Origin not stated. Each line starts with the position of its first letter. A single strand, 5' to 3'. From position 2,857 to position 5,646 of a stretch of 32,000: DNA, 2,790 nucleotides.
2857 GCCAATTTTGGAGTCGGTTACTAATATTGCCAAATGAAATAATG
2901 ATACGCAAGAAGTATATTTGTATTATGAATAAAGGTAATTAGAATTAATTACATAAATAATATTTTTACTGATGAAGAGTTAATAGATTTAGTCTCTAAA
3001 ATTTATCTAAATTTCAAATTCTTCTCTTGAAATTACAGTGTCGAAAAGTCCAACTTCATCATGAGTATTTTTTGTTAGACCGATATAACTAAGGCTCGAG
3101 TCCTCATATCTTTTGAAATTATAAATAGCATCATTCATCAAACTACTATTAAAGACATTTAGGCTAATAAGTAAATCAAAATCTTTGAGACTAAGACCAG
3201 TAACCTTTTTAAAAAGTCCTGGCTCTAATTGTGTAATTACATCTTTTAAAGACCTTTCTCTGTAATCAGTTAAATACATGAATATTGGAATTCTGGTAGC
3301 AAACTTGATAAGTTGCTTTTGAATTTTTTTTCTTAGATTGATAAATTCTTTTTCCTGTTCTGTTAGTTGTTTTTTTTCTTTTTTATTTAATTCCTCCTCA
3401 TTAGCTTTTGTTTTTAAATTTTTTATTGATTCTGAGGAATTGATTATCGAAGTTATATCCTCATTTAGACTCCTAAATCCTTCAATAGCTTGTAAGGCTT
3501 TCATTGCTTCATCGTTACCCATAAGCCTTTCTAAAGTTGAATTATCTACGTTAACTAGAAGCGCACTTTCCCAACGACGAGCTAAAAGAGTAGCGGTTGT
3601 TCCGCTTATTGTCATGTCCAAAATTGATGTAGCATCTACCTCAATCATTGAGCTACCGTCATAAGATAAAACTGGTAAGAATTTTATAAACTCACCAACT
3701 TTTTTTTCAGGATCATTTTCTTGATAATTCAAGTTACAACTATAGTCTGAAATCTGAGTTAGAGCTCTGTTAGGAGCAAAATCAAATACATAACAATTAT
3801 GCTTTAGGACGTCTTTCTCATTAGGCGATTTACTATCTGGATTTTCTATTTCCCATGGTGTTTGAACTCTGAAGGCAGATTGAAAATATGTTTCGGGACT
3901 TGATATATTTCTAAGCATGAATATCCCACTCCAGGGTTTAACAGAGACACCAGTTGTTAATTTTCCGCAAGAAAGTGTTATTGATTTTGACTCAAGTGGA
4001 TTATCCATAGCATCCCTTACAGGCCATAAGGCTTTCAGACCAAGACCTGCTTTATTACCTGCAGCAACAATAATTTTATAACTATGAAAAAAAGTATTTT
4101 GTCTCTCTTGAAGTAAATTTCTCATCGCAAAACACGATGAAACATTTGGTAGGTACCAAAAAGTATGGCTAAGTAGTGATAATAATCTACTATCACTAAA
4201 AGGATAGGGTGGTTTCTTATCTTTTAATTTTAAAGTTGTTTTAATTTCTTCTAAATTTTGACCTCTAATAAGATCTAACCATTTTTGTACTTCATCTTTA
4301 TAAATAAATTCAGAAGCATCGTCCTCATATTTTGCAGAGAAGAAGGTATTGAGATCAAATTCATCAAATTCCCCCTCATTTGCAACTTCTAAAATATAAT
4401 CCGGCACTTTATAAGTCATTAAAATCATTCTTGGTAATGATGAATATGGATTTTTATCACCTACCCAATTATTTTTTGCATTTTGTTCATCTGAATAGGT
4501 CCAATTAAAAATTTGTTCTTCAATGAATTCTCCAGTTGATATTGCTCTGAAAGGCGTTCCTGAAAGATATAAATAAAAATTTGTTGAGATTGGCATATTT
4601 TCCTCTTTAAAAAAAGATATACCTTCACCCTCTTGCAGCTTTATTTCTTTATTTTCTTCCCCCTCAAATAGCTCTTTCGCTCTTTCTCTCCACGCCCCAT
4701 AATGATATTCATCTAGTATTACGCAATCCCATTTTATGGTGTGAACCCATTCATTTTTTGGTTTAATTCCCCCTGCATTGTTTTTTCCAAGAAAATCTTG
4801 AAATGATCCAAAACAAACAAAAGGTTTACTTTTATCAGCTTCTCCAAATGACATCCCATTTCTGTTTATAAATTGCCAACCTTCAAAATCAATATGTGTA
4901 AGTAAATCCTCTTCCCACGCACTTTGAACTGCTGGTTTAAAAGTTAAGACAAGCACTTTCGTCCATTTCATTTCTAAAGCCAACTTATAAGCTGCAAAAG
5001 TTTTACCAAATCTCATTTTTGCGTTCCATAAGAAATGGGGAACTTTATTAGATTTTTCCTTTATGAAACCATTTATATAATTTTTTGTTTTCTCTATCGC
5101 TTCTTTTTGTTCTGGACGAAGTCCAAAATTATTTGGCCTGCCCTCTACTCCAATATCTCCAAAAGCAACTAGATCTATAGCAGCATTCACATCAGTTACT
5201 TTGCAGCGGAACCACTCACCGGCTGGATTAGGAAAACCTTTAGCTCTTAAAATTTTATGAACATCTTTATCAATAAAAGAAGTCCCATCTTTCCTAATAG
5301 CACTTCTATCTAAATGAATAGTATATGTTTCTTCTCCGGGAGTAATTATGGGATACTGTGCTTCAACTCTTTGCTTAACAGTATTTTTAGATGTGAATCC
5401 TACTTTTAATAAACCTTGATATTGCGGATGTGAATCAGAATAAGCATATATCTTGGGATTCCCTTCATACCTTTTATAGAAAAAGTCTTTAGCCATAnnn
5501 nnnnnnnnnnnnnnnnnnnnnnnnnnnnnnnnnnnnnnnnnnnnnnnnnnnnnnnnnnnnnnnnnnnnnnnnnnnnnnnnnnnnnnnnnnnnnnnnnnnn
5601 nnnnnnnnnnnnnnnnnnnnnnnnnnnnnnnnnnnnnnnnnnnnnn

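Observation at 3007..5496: Nuclease-helicase fusion with an unassigned ~200-aa C-terminal region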

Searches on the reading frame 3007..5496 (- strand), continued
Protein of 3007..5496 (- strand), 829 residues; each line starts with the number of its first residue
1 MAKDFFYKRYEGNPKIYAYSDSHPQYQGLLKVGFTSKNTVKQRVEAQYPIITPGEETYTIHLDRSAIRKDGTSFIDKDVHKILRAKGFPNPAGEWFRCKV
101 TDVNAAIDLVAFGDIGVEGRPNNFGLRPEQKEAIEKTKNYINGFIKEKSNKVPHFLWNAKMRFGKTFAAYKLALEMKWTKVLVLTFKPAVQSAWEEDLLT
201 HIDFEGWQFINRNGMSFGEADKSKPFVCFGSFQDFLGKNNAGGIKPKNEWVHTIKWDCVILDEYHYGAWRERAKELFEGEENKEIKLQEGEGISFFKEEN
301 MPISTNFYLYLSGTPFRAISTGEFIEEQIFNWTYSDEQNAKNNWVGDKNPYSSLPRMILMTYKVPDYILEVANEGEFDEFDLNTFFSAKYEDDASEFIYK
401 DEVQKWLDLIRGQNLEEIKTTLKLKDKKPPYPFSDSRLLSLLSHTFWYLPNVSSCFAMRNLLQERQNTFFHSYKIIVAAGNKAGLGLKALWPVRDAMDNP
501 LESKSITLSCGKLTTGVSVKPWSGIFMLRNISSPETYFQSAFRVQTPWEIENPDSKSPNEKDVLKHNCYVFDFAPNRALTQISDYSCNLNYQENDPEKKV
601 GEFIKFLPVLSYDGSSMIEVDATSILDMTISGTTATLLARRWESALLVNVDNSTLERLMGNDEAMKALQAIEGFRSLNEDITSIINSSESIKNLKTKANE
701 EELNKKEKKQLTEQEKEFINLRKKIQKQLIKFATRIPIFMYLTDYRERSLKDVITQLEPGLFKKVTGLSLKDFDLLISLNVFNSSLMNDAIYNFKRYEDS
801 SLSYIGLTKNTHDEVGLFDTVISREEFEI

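Call 75: get_annotated_region(hit=H92, flank=5000)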
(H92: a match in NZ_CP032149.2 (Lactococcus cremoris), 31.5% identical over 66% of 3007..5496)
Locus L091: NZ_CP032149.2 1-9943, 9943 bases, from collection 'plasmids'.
description: Lactococcus cremoris strain 1196 plasmid p1196B, complete sequence
organism: Lactococcus cremoris (NCBI taxid 1359)
taxonomy: Bacteria; Bacillota; Bacilli; Lactobacillales; Streptococcaceae; Lactococcus; Lactococcus cremoris
host: -; source: Dairy Fermentation; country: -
typing (MOB-suite, as given by PLSDB): mobilizable; replicon Inc11,rep_cluster_342,rep_cluster_554,rep_cluster_799; relaxase MOBT
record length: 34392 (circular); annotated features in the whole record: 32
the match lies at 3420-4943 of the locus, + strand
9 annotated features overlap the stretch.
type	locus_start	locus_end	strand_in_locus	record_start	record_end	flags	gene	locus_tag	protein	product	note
CDS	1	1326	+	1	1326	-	-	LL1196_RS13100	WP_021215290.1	RepB family plasmid replication initiator protein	GO:0006270 - DNA replication initiation [Evidence IEA]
CDS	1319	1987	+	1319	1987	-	-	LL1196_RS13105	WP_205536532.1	DUF536 domain-containing protein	-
CDS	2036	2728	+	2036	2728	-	-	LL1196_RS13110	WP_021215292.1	N-6 DNA methylase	GO:0006306 - DNA methylation [Evidence IEA]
CDS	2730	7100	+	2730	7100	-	-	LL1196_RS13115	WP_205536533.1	Eco57I restriction-modification methylase domain-containing protein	GO:0006304 - DNA modification [Evidence IEA]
CDS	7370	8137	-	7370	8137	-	-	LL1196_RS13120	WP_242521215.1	hypothetical protein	-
CDS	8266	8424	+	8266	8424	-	-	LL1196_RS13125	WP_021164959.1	hypothetical protein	-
CDS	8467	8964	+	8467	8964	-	-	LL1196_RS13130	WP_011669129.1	hypothetical protein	-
CDS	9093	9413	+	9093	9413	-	-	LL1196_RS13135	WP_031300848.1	hypothetical protein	-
CDS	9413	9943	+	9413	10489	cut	-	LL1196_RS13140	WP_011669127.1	cell division protein FtsK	-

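Call 76: search_protein_families(library=pfam, proteins=[L091:2730-7100:+, L091:2036-2728:+, L089:4959-9296:+, L089:4220-4966:+], max_evalue=0.01)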
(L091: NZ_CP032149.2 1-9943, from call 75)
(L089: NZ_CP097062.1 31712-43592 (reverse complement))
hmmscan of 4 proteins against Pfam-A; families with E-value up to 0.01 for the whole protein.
L091:2730-7100:+ (1456 aa): 6 families
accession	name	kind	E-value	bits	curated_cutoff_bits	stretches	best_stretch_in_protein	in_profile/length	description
PF07669.17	Eco57I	-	1.4e-23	84.3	25.3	1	1059-1198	1-171/171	Eco57I restriction-modification methylase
PF04851.21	ResIII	-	2.9e-15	57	22.5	1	292-454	2-163/164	Type III restriction enzyme, res subunit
PF18766.7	SWI2_SNF2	-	1.2e-06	28.8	26.7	1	298-461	2-163/221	SWI2/SNF2 ATPase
PF00176.29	SNF2-rel_dom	-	4.8e-05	23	24.9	1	321-454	26-164/290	SNF2-related domain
PF00270.35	DEAD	-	0.00012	22.4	26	1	298-457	4-165/167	DEAD/DEAH box helicase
PF13643.11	DUF4145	-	0.00084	19.8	23.1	1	30-112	9-84/88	Domain of unknown function (DUF4145)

L091:2036-2728:+ (230 aa): 2 families
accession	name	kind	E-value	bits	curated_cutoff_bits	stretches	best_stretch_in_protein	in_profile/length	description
PF02384.22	N6_Mtase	-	9.4e-05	22.3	20.4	1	11-111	20-103/311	N-6 DNA Methylase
PF20473.4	MmeI_Mtase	-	0.00014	21.6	27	1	44-126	21-103/259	MmeI, DNA-methyltransferase domain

L089:4959-9296:+ (1445 aa): 3 families
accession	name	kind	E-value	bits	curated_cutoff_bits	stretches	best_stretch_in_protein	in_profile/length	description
PF07669.17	Eco57I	-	4.5e-19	69.6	25.3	1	1048-1186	3-171/171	Eco57I restriction-modification methylase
PF04851.21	ResIII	-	1.4e-16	61.3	22.5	1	131-311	2-163/164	Type III restriction enzyme, res subunit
PF00176.29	SNF2-rel_dom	-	0.00018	21.2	24.9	1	166-312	29-165/290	SNF2-related domain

L089:4220-4966:+ (248 aa): 2 families
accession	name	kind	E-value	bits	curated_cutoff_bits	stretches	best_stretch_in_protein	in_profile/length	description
PF02384.22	N6_Mtase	-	9.5e-07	28.9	20.4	1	13-129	23-120/311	N-6 DNA Methylase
PF20473.4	MmeI_Mtase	-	4.3e-05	23.3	27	1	43-142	21-118/259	MmeI, DNA-methyltransferase domain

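Call 77: search_solved_structures(query=L091:2730-7100:+, max_evalue=0.01)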
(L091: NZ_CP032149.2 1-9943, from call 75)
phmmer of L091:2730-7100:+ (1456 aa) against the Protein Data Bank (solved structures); distinct sequences matched with E-value up to 0.01: 0.

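Call 83: get_annotated_region(hit=H26, flank=6000)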
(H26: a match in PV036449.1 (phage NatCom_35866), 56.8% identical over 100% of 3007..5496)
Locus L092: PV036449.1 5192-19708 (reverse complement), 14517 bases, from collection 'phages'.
description: Phage NatCom_35866, complete genome.
organism: phage NatCom_35866 (NCBI taxid 3403549)
taxonomy: Viruses; Duplodnaviria; Heunggongvirae; Uroviricota; Caudoviricetes; Ca. Heliusvirales
host: -; source: human feces; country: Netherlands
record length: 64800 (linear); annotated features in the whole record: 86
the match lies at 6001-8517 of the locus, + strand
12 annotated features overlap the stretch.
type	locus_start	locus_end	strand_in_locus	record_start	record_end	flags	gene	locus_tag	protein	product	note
CDS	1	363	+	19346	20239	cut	-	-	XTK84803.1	hypothetical protein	-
CDS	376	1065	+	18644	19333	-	-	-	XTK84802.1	hypothetical protein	-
CDS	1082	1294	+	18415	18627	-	-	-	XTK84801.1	excisionase and transcriptional regulator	-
CDS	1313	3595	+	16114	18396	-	-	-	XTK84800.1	hypothetical protein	-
CDS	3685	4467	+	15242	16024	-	-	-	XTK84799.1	hypothetical protein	-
CDS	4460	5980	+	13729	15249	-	-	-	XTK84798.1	DNA methyltransferase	-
CDS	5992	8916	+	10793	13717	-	-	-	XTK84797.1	hypothetical protein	-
CDS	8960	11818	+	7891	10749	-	-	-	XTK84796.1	hypothetical protein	-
CDS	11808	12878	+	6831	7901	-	-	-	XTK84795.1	hypothetical protein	-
CDS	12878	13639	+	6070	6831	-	-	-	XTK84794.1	hypothetical protein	-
CDS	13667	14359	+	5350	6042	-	-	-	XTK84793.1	hypothetical protein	-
CDS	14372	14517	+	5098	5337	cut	-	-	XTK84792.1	hypothetical protein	-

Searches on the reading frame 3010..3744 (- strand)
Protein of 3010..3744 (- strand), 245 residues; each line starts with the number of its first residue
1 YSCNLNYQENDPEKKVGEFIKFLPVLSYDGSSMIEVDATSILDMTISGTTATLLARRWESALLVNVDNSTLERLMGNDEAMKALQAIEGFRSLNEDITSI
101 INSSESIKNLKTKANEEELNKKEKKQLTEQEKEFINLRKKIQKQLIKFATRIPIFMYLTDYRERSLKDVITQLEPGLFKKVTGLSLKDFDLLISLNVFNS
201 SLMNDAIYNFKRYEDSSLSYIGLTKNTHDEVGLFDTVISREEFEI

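Call 47: predict_structure(alignment_id=A3)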
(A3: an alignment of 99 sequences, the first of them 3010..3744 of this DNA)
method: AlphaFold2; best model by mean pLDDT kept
length: 245 residues; sequences in the alignment: 99
mean_pLDDT: 83.7   pTM: 0.76
mean pLDDT of the five models: 83.7, 83.4, 82.9, 82.7, 81.0
residues with pLDDT >= 90: 59; 70-90: 163; 50-70: 23; < 50: 0
segments of 3 or more residues with pLDDT < 50: none
pLDDT, mean of each block of 10 residues (from residue 1): 71 85 81 84 79 85 86 80 75 70 80 89 87 82 87 90 91 92 89 90 92 78 68 93 87
secondary structure, 60 per line:
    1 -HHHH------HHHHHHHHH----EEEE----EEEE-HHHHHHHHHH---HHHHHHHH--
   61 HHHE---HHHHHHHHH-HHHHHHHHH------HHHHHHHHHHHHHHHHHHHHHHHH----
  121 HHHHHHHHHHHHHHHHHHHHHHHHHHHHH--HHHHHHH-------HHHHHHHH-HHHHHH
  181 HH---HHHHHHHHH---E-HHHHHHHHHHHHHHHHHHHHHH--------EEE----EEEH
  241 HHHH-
elements in order: H2-5 H12-20 E25-28 E33-36 H38-47 H51-58 H68-76 H78-86 H93-116 H121-149 H152-158 H166-173 H175-182 H186-194 H200-221 E230-232 E237-239 H240-244

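Call 50: fold_search(model_id=the predicted structure, library=pdb)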
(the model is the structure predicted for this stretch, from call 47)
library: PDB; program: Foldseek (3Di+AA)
matches with E <= 10: 219; with E <= 0.001: 0
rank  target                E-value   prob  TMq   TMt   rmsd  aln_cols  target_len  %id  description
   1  6raf_B                6.0e-01  0.13  0.22  0.11  21.8       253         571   11  Heterodimeric ABC exporter TmrAB in inward-facing narrow conformation under turnover conditions (released 2019-07-31)
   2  1rrj_A                9.1e-01  0.16  0.22  0.10  17.9       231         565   12  Structural Mechanisms of Camptothecin Resistance by Mutations in Human Topoisomerase I (released 2004-07-06)
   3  6o30_A                9.1e-01  0.10  0.19  0.09  19.4       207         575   13  Lipid A transporter MsbA from Salmonella typhimurium (released 2019-06-12)
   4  1k4t_A                1.0e+00  0.13  0.24  0.11  19.1       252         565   11  HUMAN DNA TOPOISOMERASE I (70 KDA) IN COMPLEX WITH THE POISON TOPOTECAN AND COVALENT COMPLEX WITH A 22 BASE PAIR DNA D (released 2002-12-04)
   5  8wcw_B                1.1e+00  0.11  0.21  0.10  20.9       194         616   15  Cryo-EM structure of MsRv1273c/72c from Mycobacterium smegmatis in the IFapo state (released 2025-03-26)
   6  6bpl_A                1.1e+00  0.07  0.15  0.08  21.6       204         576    9  E. coli MsbA in complex with LPS and inhibitor G907 (released 2018-05-02)
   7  6e10_5                1.1e+00  0.13  0.22  0.09  18.4       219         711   11  PTEX Core Complex in the Engaged (Extended) State (released 2018-08-22)
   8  6ee8_D                1.2e+00  0.10  0.19  0.05  16.1       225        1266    9  Mycobacterium tuberculosis RNAP promoter unwinding intermediate complex with RbpA/CarD and AP3 promoter (released 2018-11-21)
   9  9n66_A                1.2e+00  0.03  0.10  0.06  22.5       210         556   14  Transporter associated with antigen processing (TAP) bound to ATP and ADP in the outward-facing open state (released 2025-09-03)
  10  6z0c_C                1.2e+00  0.10  0.22  0.26  24.0       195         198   10  Structure of in silico modelled artificial Maquette-3 protein (released 2021-03-17)
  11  1wle_B                1.3e+00  0.35  0.23  0.13   9.2       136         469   15  Crystal Structure of mammalian mitochondrial seryl-tRNA synthetase complexed with seryl-adenylate (released 2005-09-06)
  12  8zal_A                1.5e+00  0.13  0.21  0.15  21.4       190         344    9  EmrAB-TolC MFS-type tripartite multidrug efflux pump EA (released 2025-04-30)
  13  4jeh_B                1.5e+00  0.09  0.20  0.22  17.6       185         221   14  Crystal Structure of Munc18a and Syntaxin1 lacking N-peptide complex (released 2013-07-17)
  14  3c98_B                1.5e+00  0.08  0.21  0.22  18.1       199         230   14  Revised structure of the munc18a-syntaxin1 complex (released 2008-03-25)
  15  7sel_A                1.5e+00  0.05  0.15  0.08  21.3       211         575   13  E. coli MsbA in complex with LPS and inhibitor G7090 (compound 3) (released 2022-03-09)
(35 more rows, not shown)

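Call 87: fold_search(model_id=the predicted structure, library=viral)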
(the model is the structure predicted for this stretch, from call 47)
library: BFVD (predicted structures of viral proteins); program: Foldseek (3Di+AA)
matches with E <= 10: 231; with E <= 0.001: 0
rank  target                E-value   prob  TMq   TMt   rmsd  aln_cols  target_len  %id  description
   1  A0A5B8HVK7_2          1.0e-01  0.35  0.21  0.07  19.8       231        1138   14  DUF4214 domain-containing protein [Mimiviridae sp. ChoanoV1]
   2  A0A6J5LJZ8            4.7e-01  0.15  0.20  0.11  24.1       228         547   13  Uncharacterized protein [uncultured Caudovirales phage]
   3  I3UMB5                5.0e-01  0.13  0.20  0.12  31.6       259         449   13  Rad50/SbcC-type AAA domain-containing protein [Colwellia phage 9A]
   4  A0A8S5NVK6            5.0e-01  0.11  0.16  0.05  26.0       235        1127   15  Tail tape measure [Siphoviridae sp. ctINK4]
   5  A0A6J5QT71            6.1e-01  0.09  0.19  0.13  15.3       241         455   11  Uncharacterized protein [uncultured Caudovirales phage]
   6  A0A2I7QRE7            6.5e-01  0.10  0.18  0.19  15.6       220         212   10  (no name in the UniProt tables at hand)
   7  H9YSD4                6.8e-01  0.13  0.23  0.16  19.1       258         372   13  (no name in the UniProt tables at hand)
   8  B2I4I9                8.0e-01  0.09  0.18  0.13  19.0       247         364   10  Pore-forming tail tip protein [Escherichia phage Eps7]
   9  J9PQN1                9.4e-01  0.07  0.16  0.18  17.5       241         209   13  Uncharacterized protein [Bacillus phage BCU4]
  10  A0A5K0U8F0            1.0e+00  0.11  0.20  0.08  18.1       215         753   14  Uncharacterized protein [Yasminevirus sp. GU-2018]
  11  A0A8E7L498            1.2e+00  0.12  0.23  0.28  25.7       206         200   14  Replication-associated protein [Fringilla montifringilla Genomoviridae sp.]
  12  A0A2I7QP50            1.2e+00  0.08  0.19  0.12  18.9       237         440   10  (no name in the UniProt tables at hand)
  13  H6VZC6                1.2e+00  0.04  0.18  0.16  22.0       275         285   13  (no name in the UniProt tables at hand)
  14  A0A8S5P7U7            1.3e+00  0.14  0.19  0.29  14.5       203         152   10  Uncharacterized protein [Siphoviridae sp. ct2QJ10]
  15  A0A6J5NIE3            1.4e+00  0.06  0.18  0.13  23.7       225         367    8  Uncharacterized protein [uncultured Caudovirales phage]
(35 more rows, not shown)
